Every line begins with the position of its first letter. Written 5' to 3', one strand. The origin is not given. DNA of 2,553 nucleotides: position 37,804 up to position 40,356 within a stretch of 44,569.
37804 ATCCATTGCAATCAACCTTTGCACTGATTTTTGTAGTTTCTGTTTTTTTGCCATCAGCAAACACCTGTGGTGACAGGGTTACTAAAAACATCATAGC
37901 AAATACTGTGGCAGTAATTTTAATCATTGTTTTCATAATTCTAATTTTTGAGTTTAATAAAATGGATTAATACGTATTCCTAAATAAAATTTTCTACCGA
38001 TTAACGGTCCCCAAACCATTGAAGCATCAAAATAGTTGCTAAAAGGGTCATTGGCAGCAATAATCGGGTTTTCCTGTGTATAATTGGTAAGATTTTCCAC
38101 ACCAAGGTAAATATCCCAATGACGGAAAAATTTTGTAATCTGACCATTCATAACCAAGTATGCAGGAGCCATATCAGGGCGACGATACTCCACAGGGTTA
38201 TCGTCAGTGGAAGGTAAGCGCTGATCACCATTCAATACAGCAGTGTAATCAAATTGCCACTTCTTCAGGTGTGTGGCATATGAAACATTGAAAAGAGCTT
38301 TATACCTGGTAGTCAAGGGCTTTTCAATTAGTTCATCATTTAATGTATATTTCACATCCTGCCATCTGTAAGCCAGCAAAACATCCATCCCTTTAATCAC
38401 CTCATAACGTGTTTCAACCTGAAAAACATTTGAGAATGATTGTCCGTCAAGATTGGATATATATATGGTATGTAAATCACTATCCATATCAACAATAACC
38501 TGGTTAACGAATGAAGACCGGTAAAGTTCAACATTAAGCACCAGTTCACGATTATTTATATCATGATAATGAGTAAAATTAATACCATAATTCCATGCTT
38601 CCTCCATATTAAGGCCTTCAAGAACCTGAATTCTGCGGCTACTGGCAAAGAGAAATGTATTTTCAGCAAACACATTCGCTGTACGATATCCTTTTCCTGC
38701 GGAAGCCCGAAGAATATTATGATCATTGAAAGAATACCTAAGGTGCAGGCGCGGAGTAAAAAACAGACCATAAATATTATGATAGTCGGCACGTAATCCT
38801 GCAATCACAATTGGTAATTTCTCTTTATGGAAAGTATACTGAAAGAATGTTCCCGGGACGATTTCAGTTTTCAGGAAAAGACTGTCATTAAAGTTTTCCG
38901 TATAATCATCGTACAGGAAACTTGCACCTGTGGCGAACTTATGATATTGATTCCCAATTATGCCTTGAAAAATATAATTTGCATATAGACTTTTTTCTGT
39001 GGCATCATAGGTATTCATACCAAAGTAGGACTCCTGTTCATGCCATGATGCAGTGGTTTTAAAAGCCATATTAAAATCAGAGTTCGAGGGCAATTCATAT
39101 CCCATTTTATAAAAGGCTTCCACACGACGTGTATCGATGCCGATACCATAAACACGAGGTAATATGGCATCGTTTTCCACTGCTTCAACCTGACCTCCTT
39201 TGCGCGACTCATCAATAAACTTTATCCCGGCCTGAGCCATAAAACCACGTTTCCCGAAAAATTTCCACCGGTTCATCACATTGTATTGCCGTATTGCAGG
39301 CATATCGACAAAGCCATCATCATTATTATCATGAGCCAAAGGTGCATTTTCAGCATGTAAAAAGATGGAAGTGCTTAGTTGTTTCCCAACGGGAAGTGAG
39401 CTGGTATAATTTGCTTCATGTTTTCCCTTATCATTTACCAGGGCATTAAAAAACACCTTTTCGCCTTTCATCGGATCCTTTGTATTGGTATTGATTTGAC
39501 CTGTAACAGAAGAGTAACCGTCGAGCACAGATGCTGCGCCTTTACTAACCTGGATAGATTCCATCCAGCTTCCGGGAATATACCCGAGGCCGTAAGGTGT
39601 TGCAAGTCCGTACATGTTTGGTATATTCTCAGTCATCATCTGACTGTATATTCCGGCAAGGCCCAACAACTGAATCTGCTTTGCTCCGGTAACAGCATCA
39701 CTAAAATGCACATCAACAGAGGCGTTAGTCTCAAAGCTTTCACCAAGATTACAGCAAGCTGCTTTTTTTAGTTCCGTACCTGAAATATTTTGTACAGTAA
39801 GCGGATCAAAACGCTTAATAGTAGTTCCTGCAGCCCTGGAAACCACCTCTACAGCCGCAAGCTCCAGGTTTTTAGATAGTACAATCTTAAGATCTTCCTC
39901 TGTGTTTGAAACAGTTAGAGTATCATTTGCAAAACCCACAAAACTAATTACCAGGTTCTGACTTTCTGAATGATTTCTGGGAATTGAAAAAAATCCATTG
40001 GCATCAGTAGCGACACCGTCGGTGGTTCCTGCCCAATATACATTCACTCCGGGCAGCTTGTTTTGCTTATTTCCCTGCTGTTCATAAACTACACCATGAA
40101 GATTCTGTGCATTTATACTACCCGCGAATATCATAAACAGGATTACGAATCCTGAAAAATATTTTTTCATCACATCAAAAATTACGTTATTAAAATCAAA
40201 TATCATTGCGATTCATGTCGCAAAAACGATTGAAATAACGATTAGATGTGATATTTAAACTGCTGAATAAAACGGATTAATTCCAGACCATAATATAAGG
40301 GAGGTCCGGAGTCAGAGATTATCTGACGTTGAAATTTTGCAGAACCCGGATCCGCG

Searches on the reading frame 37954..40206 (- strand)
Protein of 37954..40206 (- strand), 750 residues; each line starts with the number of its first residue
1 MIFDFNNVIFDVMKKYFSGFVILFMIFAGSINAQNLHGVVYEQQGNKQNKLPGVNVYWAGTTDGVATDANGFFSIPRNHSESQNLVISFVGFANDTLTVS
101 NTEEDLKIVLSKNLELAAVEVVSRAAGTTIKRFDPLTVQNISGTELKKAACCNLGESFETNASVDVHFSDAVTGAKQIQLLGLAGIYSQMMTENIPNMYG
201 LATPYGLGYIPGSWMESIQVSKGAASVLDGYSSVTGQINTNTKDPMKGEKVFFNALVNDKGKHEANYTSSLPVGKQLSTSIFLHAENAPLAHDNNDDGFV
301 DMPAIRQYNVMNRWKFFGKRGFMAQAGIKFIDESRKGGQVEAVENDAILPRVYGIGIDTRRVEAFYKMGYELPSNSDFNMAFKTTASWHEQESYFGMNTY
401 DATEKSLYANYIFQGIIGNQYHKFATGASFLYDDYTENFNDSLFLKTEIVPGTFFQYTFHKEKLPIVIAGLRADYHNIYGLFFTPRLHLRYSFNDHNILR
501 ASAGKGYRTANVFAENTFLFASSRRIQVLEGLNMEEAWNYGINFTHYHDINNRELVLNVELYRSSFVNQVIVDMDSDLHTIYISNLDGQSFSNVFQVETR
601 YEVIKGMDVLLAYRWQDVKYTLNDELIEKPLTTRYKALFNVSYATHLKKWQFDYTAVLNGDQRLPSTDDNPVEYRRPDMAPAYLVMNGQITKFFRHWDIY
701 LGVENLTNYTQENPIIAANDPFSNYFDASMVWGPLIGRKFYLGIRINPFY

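Call 39: search_protein_families(library=pfam, proteins=[window:37954-40206:-], max_evalue=0.00001)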
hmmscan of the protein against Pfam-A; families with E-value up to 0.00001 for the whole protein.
window:37954-40206:- (750 aa): 4 families
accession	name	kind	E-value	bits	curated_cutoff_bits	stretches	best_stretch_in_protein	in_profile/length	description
PF00593.30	TonB_dep_Rec_b-barrel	-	1.3e-18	68.5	27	1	375-706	94-436/436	TonB dependent receptor-like, beta-barrel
PF13715.12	CarbopepD_reg_2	-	5e-15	55.7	32.2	1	37-119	2-86/88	CarboxypepD_reg-like domain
PF07715.20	Plug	-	5.1e-07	30.6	23.9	1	135-236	6-106/107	TonB-dependent Receptor Plug Domain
PF13620.12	CarboxypepD_reg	-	2.2e-06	28.3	32.3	1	36-105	2-76/82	Carboxypeptidase regulatory-like domain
